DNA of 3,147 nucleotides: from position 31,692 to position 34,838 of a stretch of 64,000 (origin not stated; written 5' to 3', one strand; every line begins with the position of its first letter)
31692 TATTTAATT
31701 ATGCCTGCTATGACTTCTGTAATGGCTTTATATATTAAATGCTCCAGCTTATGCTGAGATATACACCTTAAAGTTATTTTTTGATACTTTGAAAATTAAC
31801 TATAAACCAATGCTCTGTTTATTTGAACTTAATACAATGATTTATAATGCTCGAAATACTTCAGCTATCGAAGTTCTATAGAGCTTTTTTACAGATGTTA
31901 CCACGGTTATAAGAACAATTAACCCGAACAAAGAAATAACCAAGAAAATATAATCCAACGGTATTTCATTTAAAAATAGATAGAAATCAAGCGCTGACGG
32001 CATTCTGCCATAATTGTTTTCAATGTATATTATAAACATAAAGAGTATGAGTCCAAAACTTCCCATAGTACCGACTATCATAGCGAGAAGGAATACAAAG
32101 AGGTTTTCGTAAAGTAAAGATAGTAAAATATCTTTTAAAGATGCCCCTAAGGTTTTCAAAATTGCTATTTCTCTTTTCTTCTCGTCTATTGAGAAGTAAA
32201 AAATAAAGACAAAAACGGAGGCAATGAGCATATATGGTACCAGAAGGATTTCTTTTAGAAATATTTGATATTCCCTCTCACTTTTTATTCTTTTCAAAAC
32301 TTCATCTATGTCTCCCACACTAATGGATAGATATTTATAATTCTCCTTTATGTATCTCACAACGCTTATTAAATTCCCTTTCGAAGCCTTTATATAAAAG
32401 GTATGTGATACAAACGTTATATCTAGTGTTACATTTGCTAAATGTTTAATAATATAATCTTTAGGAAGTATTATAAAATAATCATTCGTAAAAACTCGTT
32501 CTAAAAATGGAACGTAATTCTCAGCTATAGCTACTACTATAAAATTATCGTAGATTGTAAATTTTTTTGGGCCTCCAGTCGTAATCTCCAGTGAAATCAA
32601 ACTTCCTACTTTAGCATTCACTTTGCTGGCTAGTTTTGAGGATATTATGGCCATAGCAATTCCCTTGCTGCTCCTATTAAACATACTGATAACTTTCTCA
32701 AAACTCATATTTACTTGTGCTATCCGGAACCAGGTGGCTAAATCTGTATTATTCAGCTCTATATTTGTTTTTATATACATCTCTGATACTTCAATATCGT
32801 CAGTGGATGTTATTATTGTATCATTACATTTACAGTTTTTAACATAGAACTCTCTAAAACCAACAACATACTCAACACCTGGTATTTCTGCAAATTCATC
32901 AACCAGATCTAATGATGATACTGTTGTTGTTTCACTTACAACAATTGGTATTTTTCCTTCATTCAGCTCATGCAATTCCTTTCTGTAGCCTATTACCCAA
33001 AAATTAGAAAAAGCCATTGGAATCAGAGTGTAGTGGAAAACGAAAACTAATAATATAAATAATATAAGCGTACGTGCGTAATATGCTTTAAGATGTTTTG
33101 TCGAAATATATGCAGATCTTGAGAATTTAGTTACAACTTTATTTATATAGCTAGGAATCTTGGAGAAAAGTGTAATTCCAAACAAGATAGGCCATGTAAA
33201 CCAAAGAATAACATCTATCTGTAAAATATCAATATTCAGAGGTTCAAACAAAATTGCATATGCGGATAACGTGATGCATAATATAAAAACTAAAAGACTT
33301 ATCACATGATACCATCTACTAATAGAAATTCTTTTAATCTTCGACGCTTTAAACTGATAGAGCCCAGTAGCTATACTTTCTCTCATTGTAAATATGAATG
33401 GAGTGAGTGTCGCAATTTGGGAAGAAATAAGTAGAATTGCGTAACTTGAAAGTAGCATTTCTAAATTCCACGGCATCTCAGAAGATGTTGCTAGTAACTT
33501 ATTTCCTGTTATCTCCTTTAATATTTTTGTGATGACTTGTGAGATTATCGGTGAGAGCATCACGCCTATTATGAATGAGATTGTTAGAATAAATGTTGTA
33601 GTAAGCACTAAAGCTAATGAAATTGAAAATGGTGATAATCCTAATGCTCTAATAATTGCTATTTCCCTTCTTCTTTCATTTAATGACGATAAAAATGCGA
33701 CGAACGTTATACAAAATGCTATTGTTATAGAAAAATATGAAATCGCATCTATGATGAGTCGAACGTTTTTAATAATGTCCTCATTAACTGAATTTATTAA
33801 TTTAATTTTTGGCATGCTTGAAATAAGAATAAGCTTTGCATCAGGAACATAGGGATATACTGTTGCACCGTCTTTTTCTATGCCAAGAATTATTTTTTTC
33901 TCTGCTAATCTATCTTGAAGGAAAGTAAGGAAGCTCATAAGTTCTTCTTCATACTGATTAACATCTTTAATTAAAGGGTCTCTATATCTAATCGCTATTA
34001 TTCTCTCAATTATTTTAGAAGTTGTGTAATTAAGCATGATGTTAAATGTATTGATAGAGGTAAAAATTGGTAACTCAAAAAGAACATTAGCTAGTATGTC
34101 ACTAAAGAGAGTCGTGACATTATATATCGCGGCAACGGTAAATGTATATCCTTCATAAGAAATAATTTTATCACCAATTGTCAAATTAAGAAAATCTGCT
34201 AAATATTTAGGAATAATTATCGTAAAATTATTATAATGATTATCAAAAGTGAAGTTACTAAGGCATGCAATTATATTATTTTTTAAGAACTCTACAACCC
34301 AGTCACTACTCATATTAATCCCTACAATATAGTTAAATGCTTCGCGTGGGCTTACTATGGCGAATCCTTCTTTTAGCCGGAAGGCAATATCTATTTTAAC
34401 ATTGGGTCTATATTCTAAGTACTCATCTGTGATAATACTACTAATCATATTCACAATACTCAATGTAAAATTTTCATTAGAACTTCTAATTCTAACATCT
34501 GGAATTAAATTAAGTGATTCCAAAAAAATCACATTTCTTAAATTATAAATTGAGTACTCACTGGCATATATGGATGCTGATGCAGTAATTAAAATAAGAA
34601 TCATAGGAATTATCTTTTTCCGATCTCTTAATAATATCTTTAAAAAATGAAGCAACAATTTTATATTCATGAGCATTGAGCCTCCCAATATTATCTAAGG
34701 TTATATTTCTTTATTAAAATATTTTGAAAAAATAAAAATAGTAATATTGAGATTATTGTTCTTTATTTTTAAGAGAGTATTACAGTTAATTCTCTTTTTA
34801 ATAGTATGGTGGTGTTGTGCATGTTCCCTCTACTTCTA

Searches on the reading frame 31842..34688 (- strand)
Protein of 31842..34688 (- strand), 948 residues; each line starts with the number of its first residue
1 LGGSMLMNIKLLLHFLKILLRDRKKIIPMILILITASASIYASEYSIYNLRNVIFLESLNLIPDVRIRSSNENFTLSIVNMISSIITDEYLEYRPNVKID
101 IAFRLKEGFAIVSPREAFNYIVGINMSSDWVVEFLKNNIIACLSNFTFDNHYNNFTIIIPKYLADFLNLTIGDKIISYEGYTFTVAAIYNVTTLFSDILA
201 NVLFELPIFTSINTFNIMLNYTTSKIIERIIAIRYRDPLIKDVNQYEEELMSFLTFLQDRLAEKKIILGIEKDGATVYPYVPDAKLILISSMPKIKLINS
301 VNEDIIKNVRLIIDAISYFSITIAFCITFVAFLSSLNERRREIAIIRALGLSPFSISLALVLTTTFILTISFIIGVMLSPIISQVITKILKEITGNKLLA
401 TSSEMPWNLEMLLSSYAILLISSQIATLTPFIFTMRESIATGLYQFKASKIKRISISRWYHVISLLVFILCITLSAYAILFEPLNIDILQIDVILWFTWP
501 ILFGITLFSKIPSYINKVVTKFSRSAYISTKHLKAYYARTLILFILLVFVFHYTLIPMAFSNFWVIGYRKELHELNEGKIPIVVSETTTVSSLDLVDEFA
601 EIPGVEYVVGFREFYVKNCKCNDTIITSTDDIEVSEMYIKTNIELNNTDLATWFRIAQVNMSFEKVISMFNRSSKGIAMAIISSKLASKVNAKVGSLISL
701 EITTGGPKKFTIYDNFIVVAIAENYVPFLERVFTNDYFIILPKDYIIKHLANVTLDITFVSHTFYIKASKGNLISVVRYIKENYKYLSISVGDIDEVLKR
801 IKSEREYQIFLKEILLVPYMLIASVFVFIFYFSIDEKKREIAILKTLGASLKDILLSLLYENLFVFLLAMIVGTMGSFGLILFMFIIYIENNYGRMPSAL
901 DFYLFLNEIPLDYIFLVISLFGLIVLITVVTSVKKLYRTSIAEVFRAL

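Call 3: search_protein_families(library=pfam, proteins=[window:31842-34688:-], max_evalue=1)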
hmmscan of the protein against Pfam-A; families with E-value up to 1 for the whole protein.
window:31842-34688:- (948 aa): 1 family
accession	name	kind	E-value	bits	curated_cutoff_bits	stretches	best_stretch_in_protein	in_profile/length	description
PF02687.27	FtsX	-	6.9e-19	68.5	25.5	2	820-933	9-109/120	FtsX-like permease C-terminal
